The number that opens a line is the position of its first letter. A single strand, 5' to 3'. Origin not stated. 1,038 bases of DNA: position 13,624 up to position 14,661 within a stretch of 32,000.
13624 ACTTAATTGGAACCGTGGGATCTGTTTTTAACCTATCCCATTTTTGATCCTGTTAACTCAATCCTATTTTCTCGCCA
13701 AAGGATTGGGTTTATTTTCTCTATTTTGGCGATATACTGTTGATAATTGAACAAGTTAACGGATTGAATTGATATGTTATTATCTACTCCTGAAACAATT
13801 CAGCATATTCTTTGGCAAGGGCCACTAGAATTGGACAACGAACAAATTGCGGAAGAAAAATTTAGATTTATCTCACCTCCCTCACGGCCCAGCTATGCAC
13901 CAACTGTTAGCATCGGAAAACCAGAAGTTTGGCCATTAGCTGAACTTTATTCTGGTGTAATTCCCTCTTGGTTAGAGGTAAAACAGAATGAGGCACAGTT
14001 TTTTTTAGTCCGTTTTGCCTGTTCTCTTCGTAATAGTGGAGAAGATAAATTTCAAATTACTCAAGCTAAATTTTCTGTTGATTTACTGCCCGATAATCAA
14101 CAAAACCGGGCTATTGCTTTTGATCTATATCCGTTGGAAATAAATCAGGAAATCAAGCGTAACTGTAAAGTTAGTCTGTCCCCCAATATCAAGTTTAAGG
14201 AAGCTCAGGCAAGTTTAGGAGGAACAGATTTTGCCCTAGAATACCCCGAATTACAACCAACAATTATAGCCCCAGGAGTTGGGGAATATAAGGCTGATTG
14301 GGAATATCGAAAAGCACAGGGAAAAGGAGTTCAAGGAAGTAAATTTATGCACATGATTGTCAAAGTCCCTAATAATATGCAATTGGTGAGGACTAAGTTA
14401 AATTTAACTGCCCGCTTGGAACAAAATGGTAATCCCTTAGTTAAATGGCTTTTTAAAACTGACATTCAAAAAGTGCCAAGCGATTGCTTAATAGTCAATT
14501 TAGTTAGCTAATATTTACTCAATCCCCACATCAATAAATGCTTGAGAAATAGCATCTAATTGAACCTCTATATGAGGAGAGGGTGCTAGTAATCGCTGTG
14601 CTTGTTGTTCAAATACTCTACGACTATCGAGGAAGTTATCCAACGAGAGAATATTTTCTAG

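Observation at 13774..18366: AT-rich three-gene island between dnaN and cobK: a thermolysin-family protease with no visible signal peptide, flanked by two proteins of no recognisable family (candidate protease-centred conflict module)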

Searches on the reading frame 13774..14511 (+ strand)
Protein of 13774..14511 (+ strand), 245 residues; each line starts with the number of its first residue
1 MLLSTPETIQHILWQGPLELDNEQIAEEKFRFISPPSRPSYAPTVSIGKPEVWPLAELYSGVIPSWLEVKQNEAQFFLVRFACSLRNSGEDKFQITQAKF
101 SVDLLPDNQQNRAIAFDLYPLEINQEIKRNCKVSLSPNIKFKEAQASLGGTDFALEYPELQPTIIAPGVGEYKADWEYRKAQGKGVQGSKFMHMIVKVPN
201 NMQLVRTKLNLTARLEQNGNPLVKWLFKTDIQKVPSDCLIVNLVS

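Call 5: search_protein_families(library=pfam, proteins=[window:13774-14511:+], max_evalue=1)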
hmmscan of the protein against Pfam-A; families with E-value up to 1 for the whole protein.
window:13774-14511:+ (245 aa): 0 families

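Call 6: search_protein_families(library=padloc, proteins=[window:13774-14511:+], max_evalue=1)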
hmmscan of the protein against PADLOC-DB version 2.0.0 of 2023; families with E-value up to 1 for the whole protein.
window:13774-14511:+ (245 aa): 0 families

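Call 19: find_homologous_proteins(query=window:13774-14508:+)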
Query window:13774-14508:+ (245 aa): 12 proteins with E <= 0.001 among 208 candidates.
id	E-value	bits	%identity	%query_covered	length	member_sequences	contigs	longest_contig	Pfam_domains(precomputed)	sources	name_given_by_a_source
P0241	1.8e-157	540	97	100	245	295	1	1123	-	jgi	jgi:hypothetical protein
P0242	9.3e-94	331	96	63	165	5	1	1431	-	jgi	-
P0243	6.2e-53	198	46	91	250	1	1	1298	-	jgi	jgi:hypothetical protein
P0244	5.3e-52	195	44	89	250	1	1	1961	-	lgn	-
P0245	5.9e-50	188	44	89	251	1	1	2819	-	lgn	-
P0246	9.9e-50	187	43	91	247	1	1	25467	-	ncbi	-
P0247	2.2e-49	186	43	89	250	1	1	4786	-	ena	-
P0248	1.4e-47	180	42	92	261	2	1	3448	-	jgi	jgi:hypothetical protein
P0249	8.7e-47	178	48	77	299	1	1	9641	-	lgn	-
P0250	9.8e-45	171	41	89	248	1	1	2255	-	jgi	jgi:hypothetical protein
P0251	5.1e-42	162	42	89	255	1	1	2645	-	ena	-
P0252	9.4e-39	151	39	96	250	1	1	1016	-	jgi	jgi:hypothetical protein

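Call 20: find_encoding_contigs(protein=P0246, flank=10000, max_places=3)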
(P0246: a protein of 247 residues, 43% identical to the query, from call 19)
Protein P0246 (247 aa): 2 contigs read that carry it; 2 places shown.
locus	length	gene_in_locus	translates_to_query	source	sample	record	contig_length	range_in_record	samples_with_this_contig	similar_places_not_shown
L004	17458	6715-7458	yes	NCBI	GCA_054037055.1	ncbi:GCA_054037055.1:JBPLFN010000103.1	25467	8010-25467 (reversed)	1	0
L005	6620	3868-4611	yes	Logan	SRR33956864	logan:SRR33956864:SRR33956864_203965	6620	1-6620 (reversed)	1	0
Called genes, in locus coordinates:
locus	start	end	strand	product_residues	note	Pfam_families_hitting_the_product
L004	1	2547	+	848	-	?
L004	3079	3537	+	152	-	-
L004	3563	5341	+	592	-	-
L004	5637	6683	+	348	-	PF12770:CHAT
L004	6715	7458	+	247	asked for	-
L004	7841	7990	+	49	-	-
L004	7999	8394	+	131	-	PF07811:TadE (weak)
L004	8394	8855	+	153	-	-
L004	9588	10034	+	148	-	-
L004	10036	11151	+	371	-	-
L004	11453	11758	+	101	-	-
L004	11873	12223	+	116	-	-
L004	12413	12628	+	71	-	-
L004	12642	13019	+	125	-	PF00436:SSB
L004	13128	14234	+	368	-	PF04098:Rad52_Rad22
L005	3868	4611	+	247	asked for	-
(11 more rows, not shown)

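Call 32: predict_structure(alignment_id=A2)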
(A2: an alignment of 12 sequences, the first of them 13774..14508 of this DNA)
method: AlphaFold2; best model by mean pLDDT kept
length: 245 residues; sequences in the alignment: 12
mean_pLDDT: 66.1   pTM: 0.71
mean pLDDT of the five models: 66.1, 64.1, 61.7, 61.1, 60.1
residues with pLDDT >= 90: 10; 70-90: 113; 50-70: 60; < 50: 62
segments of 3 or more residues with pLDDT < 50: 27-29, 31-37, 119-152, 166-169, 226-237
pLDDT, mean of each block of 10 residues (from residue 1): 70 79 52 47 84 78 67 83 80 79 89 67 30 27 42 51 52 79 73 85 89 76 49 50 83
secondary structure, 60 per line:
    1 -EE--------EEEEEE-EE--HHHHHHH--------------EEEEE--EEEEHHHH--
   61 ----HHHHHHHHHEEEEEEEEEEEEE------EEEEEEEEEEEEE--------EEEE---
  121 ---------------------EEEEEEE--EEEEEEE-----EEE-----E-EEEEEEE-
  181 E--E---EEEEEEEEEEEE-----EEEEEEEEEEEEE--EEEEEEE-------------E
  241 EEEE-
elements in order: E12-17 H23-29 E44-48 E51-54 H55-58 H65-73 E74-86 E93-105 E114-117 E142-148 E151-157 E163-165 E173-179 E188-199 E205-217 E220-226 E240-244

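Call 36: search_protein_representatives(alignment_id=A2)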
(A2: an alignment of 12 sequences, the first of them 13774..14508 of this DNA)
Query: 12 sequences, 250 profile positions. Proteins with E-value up to 0.001 (for the whole library): 836; up to 1e-10: 386; up to 1e-30: 117. The best 150 are listed.
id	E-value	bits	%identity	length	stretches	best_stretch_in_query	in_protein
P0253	3.4e-101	353.7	-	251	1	1-250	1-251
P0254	1.8e-100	351.3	-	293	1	1-250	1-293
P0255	1.2e-91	322.5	-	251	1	1-250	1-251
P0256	3.2e-84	298.1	-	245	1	1-250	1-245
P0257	1.0e-82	293.2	-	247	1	1-241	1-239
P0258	3.0e-82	291.6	-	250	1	1-249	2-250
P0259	9.4e-82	290.0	-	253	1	1-250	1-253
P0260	1.0e-81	289.9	-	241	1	1-249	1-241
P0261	2.8e-78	278.6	-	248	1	1-250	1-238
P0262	1.0e-77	276.8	-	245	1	6-249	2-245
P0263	4.5e-77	274.7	-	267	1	1-250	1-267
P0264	1.9e-75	269.4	-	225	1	48-249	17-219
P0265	2.1e-73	262.6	-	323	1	2-249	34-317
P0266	4.6e-73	261.5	-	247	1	1-249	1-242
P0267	2.2e-70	252.8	-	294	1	49-241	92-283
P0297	1.2e-54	201.2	-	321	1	1-158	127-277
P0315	1.3e-46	174.9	-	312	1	65-249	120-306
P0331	7.6e-43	162.6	-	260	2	120-224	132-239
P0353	1.7e-35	138.5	-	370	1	49-234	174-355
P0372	2.5e-29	118.3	-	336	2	48-150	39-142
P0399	6.6e-24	100.5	-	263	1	4-237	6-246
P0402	1.2e-23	99.7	-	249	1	25-225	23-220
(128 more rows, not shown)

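Call 38: search_protein_families(library=pfam, proteins=[P0254, P0265, P0267, P0297, P0315, P0353, P0372, P0331, P0402, P0399], max_evalue=0.1)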
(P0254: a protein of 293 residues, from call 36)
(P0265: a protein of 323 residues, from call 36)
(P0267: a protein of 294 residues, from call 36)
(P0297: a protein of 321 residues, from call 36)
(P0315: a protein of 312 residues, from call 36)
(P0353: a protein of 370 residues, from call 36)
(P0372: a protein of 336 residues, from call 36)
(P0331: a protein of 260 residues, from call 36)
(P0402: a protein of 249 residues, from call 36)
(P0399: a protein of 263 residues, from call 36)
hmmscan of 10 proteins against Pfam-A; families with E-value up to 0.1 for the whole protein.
P0254 (293 aa): 0 families

P0265 (323 aa): 1 family
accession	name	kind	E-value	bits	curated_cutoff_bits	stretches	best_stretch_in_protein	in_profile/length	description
PF09300.15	Tecti-min-caps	-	0.019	15.5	25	0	238-276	16-54/84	Tectiviridae, minor capsid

P0267 (294 aa): 0 families

P0297 (321 aa): 2 families
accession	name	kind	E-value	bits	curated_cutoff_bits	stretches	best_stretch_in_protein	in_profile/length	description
PF12770.12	CHAT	-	1.7e-24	87.2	24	1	2-89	177-265/289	CHAT domain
PF03568.22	Peptidase_C50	-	0.016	14.8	27.8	1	16-59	349-392/395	Peptidase family C50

P0315 (312 aa): 1 family
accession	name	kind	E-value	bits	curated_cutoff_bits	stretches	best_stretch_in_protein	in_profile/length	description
PF07820.17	TraC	-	0.082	13.7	27.7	0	15-84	5-63/88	TraC-like protein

P0353 (370 aa): 0 families

P0372 (336 aa): 1 family
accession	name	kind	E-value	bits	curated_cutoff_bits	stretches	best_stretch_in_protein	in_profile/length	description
PF19960.5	EAD7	-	9.5e-05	22.6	32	1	160-221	1-58/62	Effector-associated domain 7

P0331 (260 aa): 0 families

P0402 (249 aa): 0 families

P0399 (263 aa): 1 family
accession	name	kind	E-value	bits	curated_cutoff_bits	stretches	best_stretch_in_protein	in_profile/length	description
PF09149.16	DUF1935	-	0.033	14.8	27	1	87-144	37-93/108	Domain of unknown function (DUF1935)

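Call 39: fold_search(model_id=the predicted structure, library=pdb)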
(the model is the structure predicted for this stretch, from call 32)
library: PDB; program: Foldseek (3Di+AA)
matches with E <= 10: 943; with E <= 0.001: 33
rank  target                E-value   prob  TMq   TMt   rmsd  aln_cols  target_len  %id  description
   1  6u3t_A                4.3e-05  1.00  0.34  0.34  11.0       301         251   10  Structure-based discovery of a novel small-molecule inhibitor of methicillin-resistant S. aureus (released 2020-03-25)
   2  6u4p_A                4.3e-05  1.00  0.32  0.27  22.2       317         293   10  Structure-based discovery of a novel small-molecule inhibitor of methicillin-resistant S. aureus (released 2020-03-25)
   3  7t4e_A                5.9e-05  1.00  0.32  0.27  18.3       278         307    9  Prepore structure of pore-forming toxin Epx1 (released 2022-03-16)
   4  6u3t_B                8.0e-05  1.00  0.31  0.30  11.1       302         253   10  Structure-based discovery of a novel small-molecule inhibitor of methicillin-resistant S. aureus (released 2020-03-25)
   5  9rsu_A                9.4e-05  1.00  0.29  0.27  22.2       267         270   10  NetF pore structure (released 2026-02-18)
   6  7o1q_A                1.1e-04  1.00  0.31  0.27  21.0       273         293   10  Amyloid beta oligomer displayed on the alpha hemolysin scaffold (released 2021-04-14)
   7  4tw1_B                1.3e-04  1.00  0.30  0.27  17.9       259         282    9  Crystal structure of the octameric pore complex of the Staphylococcus aureus Bi-component Toxin LukGH (released 2014-11-12)
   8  4idj_A                1.6e-04  1.00  0.37  0.34   9.6       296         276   10  S.Aureus a-hemolysin monomer in complex with Fab (released 2013-06-26)
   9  7ahl_A                1.9e-04  0.99  0.30  0.26  23.0       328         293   10  ALPHA-HEMOLYSIN FROM STAPHYLOCOCCUS AUREUS (released 1998-01-14)
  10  9rsm_A                2.0e-04  1.00  0.33  0.30  11.7       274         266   11  NetF 9mer pre-pore structure on 2N2 nanodiscs. (released 2026-02-18)
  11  3m4d_A                2.2e-04  0.99  0.30  0.26  21.5       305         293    9  Crystal structure of the M113N mutant of alpha-hemolysin (released 2010-05-05)
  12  8gz7_B                2.6e-04  0.94  0.26  0.25  16.2       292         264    8  Octahedral supramolecular assembly of the bicomponent gamma-hemolysin octameric pore complexes from Staphylococcus aur (released 2023-03-22)
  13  4u6v_A                2.7e-04  1.00  0.34  0.31  11.5       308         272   10  Mechanisms of Neutralization of a Human Anti-Alpha Toxin Antibody (released 2014-09-17)
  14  6rhw_H                2.8e-04  1.00  0.32  0.29  15.9       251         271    8  Crystal structure of human CD11b I-domain (CD11b-I) in complex with Staphylococcus aureus octameric bi-component leuko (released 2019-12-18)
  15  4tw1_H                3.5e-04  0.99  0.32  0.28  18.8       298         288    9  Crystal structure of the octameric pore complex of the Staphylococcus aureus Bi-component Toxin LukGH (released 2014-11-12)
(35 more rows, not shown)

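Call 44: find_encoding_contigs(protein=P0249, flank=8000, max_places=3)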
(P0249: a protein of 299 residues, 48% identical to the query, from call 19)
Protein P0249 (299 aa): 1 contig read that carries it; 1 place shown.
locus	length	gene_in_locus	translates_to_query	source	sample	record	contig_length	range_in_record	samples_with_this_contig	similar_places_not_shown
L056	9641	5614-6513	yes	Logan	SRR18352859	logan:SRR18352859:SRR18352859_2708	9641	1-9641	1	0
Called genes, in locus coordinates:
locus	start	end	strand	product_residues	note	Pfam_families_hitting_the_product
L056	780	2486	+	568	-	-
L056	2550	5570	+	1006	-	PF12770:CHAT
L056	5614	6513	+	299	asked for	-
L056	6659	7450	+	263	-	PF13468:Glyoxalase_3, PF13669:Glyoxalase_4 (faint)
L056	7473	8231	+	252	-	-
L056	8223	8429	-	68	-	PF04945:YHS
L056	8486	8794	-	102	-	PF11746:DUF3303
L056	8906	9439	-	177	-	-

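Call 45: find_encoding_contigs(protein=P0247, flank=8000, max_places=3)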
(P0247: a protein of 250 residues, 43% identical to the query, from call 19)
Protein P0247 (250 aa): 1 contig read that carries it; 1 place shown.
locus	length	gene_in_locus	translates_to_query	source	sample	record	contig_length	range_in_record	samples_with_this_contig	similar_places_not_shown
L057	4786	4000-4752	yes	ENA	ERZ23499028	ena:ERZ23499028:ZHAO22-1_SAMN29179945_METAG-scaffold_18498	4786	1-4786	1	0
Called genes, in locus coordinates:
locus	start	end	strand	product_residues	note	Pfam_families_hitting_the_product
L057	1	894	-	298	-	?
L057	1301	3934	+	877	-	PF17194:AbiEi_3_N (faint), PF20308:TPR-S (faint), PF13374:TPR_10 (faint), PF13181:TPR_8 (faint), PF13414:TPR_11 (faint), PF12770:CHAT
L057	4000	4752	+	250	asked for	-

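Call 47: search_protein_families(library=ncbifam, proteins=[window:13774-14508:+], max_evalue=0.1)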
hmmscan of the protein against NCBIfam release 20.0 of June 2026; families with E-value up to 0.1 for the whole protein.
window:13774-14508:+ (245 aa): 1 family
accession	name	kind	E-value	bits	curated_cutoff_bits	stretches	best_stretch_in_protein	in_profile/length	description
NF004731.0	PRK06074.1-3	equivalog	0.094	12.5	303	0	75-134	33-91/207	NADH-quinone oxidoreductase subunit C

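Call 54: search_solved_structures(query=A3, max_evalue=10)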
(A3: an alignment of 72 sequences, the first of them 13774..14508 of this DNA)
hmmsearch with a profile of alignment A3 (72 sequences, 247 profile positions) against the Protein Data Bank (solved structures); distinct sequences matched with E-value up to 10: 1.
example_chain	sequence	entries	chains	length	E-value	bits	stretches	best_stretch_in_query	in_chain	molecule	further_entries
1ixk_A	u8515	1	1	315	1.2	11.5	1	83-115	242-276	Methyltransferase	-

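Call 55: search_protein_families(library=padloc, alignment_id=A3, max_evalue=0.1)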
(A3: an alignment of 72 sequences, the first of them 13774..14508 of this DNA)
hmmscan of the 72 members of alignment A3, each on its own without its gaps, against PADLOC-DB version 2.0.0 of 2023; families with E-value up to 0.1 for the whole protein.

A. member 1, window:13774-14508:+ (245 aa): 0 families

B. families by the number of members that match (of 72 scanned): 4 families
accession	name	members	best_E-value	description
PDLC03515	REase_II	1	0.0029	Type II restriction enzyme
PDLC01143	Unk_04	1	0.017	"I-E associated membrane protein, same context as STAND NTPase"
PDLC01876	CARF3--CARF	1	0.02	-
PDLC00877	E2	1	0.05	E2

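Call 69: search_protein_families(library=pfam, alignment_id=A3, max_evalue=1)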
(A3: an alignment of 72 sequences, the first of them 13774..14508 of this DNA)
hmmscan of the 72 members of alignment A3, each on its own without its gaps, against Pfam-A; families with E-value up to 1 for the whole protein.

A. member 1, window:13774-14508:+ (245 aa): 0 families

B. families by the number of members that match (of 72 scanned): 8 families
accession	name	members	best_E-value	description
PF09149.16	DUF1935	1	0.033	Domain of unknown function (DUF1935)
PF20278.3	CTD2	1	0.057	C-terminal domain 2 of the ABC-three component (ABC-3C) systems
PF17683.6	TFIIF_beta_N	1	0.063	TFIIF, beta subunit N-terminus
PF15036.11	IL34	1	0.069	Interleukin 34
PF16906.11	Ribosomal_L26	1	0.17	Ribosomal proteins L26 eukaryotic, L24P archaeal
PF14594.13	Sipho_Gp37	1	0.19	Siphovirus ReqiPepy6 Gp37-like protein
PF25534.1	DUF7918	1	0.19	Domain of unknown function (DUF7918)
PF21753.2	DACNK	1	0.27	Probable sensor domain DACNK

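Call 72: fold_search(model_id=the predicted structure, library=viral)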
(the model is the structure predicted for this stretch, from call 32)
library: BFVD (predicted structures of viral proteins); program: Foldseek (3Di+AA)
matches with E <= 10: 708; with E <= 0.001: 0
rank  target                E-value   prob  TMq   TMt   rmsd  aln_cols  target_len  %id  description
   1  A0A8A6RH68            2.7e-03  0.93  0.27  0.33  14.2       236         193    9  Uncharacterized protein [Hymenopteran tombus-related virus]
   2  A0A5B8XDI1            3.8e-03  0.98  0.33  0.31   8.3       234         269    6  Uncharacterized protein [Mortimer virus]
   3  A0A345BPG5            5.0e-03  0.82  0.27  0.18  15.4       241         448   10  (no name in the UniProt tables at hand)
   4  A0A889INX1            5.5e-03  0.96  0.30  0.36   8.7       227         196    9  Uncharacterized protein [Culex impudicus luteo-like virus]
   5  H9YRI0                7.2e-03  0.92  0.29  0.36  12.9       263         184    8  (no name in the UniProt tables at hand)
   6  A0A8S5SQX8            7.6e-03  0.75  0.26  0.29  13.5       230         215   10  Uncharacterized protein [Podoviridae sp. ctXBg1]
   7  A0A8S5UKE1            1.4e-02  0.66  0.24  0.21  13.1       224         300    9  Uncharacterized protein [Inoviridae sp. ct4fI15]
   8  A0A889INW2            1.5e-02  0.57  0.23  0.28  15.8       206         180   12  Uncharacterized protein [Evros sobemo-like virus]
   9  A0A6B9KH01            1.8e-02  0.47  0.21  0.24  10.7       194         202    6  Uncharacterized protein [Atrato Sobemo-like virus 4]
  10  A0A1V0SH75            2.3e-02  0.38  0.25  0.26  12.3       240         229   10  Uncharacterized protein [Hokovirus HKV1]
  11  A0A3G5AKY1            2.4e-02  0.69  0.25  0.15  10.7       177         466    9  RING-type E3 ubiquitin transferase [Sylvanvirus sp.]
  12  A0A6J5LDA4            2.7e-02  0.13  0.17  0.09  16.0       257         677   13  SprB repeat [uncultured Caudovirales phage]
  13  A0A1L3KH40            2.8e-02  0.69  0.27  0.29  12.1       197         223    6  (no name in the UniProt tables at hand)
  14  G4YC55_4              3.0e-02  0.35  0.14  0.04  12.6       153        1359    8  (no name in the UniProt tables at hand)
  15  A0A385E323            3.0e-02  0.11  0.15  0.15  17.6       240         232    9  (no name in the UniProt tables at hand)
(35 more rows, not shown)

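Call 73: find_related_loci(query=A2, collection=metagenome_contigs, flank=5000)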
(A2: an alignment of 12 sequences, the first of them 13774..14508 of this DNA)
Query A2 (245 aa) in metagenome_contigs; peptide patterns used: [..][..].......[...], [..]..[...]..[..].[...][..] (x = any residue, [..] = any of these).
174 stretches matched a pattern; 35 encode a relative of the query (tblastn E <= 1e-3); 35 distinct loci.
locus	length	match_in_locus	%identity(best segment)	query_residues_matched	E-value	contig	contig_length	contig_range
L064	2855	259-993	96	1-245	1e-170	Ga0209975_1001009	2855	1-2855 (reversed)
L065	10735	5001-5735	94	1-245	2e-156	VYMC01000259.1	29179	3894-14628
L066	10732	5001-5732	95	1-245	8e-155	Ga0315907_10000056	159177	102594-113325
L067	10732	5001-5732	95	1-245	8e-155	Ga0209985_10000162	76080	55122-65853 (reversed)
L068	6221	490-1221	94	1-245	4e-154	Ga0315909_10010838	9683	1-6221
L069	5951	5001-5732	94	1-245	4e-154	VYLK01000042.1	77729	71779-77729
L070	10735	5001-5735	94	1-245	1e-153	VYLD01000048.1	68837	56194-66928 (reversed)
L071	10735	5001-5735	93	1-245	7e-152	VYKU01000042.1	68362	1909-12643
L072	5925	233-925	95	1-231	1e-145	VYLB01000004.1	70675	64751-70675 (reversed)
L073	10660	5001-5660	93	1-220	2e-133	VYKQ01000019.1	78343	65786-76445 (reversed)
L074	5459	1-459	97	93-245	5e-97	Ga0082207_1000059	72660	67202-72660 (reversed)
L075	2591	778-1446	46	1-216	1e-59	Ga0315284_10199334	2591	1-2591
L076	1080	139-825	44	1-222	8e-63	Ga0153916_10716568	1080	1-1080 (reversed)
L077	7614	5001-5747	43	1-244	2e-58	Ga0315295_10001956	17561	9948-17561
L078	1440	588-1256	46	1-216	1e-59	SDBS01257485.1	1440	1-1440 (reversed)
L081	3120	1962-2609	42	1-219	1e-51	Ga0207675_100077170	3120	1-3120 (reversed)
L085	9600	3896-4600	36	1-225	1e-43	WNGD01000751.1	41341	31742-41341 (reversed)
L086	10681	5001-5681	37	1-219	1e-43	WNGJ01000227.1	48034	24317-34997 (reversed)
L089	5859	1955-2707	36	1-245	2e-40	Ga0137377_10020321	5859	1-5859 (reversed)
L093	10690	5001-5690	36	1-222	3e-38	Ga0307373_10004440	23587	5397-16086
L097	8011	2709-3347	32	3-215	2e-28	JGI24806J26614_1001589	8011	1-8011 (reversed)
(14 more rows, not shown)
